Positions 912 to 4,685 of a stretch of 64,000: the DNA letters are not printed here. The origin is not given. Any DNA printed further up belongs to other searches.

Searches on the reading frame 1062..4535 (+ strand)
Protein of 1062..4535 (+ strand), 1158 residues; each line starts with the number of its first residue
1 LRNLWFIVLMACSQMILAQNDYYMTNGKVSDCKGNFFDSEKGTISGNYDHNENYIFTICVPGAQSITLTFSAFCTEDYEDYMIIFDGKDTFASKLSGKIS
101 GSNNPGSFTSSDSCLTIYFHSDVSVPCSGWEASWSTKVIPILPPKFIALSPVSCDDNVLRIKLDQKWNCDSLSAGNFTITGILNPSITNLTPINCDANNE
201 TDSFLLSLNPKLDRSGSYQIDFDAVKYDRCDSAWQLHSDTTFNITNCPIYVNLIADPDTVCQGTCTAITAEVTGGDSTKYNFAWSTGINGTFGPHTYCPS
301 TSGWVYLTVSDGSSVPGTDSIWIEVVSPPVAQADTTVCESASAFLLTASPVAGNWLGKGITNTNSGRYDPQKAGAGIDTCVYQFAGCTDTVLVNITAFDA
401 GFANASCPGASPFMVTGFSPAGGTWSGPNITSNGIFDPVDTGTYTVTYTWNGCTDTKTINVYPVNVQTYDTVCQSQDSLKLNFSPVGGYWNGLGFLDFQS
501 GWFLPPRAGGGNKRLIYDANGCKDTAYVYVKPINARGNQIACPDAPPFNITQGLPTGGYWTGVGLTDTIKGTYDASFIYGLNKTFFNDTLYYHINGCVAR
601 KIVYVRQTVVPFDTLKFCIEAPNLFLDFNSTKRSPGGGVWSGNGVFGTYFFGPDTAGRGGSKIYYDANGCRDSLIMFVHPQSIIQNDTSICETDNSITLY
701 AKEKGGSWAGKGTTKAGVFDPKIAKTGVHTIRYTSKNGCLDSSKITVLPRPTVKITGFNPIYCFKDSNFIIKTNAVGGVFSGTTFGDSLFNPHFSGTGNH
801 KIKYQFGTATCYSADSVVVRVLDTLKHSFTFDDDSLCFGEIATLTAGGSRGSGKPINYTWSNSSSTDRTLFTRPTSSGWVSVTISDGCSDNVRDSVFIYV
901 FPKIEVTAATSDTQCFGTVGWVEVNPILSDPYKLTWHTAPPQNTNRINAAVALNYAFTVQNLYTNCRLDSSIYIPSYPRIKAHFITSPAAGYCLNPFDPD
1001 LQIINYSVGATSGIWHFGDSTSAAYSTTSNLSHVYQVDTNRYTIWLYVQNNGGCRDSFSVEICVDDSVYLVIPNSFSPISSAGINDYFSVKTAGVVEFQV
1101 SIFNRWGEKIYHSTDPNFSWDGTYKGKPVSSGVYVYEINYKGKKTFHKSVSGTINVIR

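Call 59: search_protein_families(library=pfam, proteins=[window:1062-4535:+], max_evalue=0.001)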
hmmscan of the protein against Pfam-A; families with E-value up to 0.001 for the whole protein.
window:1062-4535:+ (1158 aa): 2 families
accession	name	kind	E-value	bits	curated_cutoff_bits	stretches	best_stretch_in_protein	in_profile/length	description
PF13585.12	CHU_C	-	5.4e-15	55.7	27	1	1072-1145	3-78/86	CHU_C Type IX secretion signal domain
PF00431.26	CUB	-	4.2e-10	40.4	21.4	1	32-133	1-109/110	CUB domain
